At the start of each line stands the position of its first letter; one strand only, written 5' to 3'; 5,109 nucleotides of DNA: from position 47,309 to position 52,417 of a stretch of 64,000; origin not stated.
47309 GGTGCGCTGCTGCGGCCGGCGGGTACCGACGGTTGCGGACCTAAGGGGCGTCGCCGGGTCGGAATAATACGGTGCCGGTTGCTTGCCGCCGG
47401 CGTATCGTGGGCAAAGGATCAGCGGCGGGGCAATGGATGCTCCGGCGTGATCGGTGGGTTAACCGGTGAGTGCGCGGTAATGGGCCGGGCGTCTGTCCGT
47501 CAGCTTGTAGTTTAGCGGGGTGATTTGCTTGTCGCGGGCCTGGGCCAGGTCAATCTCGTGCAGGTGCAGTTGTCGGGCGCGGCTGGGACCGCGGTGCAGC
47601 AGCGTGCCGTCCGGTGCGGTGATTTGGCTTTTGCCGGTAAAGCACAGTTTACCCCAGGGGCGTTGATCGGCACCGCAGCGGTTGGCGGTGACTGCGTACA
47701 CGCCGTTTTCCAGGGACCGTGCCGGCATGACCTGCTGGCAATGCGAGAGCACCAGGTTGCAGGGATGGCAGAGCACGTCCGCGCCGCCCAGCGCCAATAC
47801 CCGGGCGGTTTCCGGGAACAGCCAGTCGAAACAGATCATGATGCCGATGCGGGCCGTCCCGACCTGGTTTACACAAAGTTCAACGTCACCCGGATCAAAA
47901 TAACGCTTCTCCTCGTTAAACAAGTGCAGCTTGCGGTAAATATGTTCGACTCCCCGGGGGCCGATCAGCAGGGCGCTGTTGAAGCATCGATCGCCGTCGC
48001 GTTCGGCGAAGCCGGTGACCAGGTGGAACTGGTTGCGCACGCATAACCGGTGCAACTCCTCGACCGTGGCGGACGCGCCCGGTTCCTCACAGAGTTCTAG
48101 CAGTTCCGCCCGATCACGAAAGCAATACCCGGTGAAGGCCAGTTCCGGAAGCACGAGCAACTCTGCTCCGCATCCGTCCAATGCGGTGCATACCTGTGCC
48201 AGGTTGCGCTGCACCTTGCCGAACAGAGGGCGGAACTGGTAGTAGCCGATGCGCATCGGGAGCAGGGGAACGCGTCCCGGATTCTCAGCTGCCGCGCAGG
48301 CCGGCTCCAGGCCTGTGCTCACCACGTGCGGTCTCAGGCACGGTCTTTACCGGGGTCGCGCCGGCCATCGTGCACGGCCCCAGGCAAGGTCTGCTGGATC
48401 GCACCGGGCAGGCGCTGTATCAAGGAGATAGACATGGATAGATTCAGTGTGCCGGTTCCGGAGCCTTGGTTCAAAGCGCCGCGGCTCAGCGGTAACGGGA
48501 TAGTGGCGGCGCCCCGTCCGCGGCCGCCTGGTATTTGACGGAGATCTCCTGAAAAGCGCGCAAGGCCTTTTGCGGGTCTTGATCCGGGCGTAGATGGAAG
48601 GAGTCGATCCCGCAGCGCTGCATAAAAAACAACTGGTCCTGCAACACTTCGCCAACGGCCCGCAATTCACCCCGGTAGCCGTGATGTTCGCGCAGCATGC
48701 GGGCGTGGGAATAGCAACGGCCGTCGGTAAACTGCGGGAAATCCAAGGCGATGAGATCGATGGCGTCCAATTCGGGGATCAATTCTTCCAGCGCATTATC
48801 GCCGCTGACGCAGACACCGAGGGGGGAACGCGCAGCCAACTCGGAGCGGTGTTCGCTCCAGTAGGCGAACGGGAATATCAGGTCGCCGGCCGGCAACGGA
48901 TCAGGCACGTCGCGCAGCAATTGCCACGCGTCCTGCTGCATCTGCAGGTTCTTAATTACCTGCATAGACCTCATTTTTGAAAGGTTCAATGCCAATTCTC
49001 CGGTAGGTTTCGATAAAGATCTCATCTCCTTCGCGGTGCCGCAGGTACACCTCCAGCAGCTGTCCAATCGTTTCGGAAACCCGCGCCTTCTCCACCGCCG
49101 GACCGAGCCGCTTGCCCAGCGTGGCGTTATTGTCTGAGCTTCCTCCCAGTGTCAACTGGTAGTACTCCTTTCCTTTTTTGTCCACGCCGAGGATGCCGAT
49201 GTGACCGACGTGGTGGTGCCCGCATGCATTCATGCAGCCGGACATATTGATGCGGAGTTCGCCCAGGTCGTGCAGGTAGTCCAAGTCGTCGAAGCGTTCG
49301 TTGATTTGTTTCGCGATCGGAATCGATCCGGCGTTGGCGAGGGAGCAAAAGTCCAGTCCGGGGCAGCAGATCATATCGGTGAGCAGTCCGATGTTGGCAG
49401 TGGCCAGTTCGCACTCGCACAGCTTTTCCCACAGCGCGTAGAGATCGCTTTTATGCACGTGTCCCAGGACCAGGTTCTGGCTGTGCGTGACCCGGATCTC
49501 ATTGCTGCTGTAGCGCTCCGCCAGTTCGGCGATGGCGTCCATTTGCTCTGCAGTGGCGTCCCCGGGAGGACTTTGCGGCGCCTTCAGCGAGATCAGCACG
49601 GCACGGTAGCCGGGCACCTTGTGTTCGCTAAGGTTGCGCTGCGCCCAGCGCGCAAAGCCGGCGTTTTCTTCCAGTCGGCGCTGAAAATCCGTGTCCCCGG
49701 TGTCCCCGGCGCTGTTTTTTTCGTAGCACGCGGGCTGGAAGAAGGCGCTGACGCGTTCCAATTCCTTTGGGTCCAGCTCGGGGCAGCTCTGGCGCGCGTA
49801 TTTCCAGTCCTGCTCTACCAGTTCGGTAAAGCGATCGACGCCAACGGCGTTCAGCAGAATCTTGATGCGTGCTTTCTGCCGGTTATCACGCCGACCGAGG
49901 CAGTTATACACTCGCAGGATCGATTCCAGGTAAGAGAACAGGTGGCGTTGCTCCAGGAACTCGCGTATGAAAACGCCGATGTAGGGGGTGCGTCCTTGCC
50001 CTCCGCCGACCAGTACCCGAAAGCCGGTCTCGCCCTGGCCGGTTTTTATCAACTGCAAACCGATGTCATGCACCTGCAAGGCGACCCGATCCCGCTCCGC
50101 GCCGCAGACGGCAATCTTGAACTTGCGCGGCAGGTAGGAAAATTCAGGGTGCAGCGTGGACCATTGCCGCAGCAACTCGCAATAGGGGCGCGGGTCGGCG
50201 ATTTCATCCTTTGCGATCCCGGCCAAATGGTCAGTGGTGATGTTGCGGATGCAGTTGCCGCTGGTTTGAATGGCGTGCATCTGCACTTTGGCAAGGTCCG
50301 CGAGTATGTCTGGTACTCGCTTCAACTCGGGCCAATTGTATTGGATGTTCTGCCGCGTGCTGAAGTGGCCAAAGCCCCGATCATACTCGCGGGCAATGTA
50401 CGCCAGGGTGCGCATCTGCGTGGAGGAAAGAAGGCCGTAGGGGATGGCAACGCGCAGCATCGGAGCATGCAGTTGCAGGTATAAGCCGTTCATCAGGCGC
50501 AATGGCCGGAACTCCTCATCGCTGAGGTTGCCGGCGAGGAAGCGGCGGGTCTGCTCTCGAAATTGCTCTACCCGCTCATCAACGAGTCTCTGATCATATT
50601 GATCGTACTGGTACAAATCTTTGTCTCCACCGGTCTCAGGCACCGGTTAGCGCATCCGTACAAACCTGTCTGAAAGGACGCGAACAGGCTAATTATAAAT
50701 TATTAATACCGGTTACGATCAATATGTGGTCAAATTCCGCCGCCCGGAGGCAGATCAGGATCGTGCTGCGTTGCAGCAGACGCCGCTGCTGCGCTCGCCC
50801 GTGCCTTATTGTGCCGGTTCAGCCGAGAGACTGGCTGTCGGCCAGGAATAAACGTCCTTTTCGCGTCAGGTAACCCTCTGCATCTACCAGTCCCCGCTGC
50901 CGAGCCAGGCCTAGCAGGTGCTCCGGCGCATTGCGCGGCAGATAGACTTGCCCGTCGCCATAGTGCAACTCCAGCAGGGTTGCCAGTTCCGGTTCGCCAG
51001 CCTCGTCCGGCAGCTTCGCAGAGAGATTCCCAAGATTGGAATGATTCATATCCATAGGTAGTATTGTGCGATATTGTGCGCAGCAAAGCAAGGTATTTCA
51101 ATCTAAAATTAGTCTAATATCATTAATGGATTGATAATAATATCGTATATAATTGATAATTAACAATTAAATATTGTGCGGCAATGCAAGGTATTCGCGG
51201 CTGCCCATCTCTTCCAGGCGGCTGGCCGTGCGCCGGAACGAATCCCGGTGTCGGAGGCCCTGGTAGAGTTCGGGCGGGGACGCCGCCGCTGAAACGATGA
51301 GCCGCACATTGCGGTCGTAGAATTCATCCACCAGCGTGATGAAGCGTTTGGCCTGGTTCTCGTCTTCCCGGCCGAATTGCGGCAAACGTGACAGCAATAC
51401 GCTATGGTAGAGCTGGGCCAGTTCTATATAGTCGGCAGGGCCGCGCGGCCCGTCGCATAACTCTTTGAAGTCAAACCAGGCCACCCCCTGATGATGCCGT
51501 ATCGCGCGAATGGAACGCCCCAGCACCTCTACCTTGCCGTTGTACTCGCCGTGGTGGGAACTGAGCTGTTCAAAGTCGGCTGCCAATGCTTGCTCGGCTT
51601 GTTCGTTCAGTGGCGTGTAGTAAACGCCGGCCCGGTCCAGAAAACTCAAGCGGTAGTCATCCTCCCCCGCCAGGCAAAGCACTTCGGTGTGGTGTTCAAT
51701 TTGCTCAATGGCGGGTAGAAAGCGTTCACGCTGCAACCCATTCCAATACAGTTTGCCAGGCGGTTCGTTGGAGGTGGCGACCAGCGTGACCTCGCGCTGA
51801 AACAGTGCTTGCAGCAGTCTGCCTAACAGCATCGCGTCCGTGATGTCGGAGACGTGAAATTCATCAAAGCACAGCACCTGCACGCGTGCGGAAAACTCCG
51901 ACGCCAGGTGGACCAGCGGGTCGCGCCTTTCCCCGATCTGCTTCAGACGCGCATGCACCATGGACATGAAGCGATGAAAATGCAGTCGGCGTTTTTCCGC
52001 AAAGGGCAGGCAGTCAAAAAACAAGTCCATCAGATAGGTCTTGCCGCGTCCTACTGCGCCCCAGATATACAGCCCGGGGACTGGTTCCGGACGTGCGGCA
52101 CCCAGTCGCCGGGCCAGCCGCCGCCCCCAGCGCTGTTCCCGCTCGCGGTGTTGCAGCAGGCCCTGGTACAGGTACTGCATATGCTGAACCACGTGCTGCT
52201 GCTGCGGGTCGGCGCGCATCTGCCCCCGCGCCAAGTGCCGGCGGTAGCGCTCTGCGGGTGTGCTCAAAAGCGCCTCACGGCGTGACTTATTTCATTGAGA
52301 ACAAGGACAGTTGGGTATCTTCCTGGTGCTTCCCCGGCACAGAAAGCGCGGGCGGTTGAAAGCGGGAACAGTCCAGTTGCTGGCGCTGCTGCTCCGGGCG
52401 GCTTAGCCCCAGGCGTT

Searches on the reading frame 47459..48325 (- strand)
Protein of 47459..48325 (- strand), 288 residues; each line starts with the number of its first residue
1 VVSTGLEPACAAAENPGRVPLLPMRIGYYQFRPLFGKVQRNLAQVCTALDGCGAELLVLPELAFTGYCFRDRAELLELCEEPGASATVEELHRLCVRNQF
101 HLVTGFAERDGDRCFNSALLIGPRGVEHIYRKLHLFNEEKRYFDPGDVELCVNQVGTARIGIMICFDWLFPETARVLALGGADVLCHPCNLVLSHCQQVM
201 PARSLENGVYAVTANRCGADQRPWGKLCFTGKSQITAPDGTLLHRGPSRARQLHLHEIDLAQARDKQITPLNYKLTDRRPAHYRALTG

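Call 97: search_protein_families(library=pfam, proteins=[window:47459-48325:-], max_evalue=0.00001)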
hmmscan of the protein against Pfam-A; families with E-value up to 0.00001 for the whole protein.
window:47459-48325:- (288 aa): 1 family
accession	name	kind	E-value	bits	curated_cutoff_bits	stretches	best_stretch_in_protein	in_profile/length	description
PF00795.27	CN_hydrolase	-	3.3e-42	145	23.2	1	29-264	12-252/256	Carbon-nitrogen hydrolase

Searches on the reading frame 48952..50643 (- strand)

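Call 97: search_protein_families(library=pfam, proteins=[window:48952-50643:-], max_evalue=0.00001)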
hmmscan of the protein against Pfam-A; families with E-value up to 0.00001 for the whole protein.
window:48952-50643:- (563 aa): 2 families
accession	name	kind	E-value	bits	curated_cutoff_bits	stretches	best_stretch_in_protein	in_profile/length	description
PF01077.27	NIR_SIR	-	1.6e-62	210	27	2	128-281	1-155/158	Nitrite and sulphite reductase 4Fe-4S domain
PF03460.22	NIR_SIR_ferr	-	2.7e-32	110.8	24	2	62-119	11-68/69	Nitrite/Sulfite reductase ferredoxin-like half domain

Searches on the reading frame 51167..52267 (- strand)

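Call 97: search_protein_families(library=pfam, proteins=[window:51167-52267:-], max_evalue=0.00001)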
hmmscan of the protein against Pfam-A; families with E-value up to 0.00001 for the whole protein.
window:51167-52267:- (366 aa): 1 family
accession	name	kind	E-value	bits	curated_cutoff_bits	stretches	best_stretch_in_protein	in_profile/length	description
PF03969.22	AFG1_ATPase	-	1e-123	413.3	27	1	3-361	2-359/361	AFG1-like ATPase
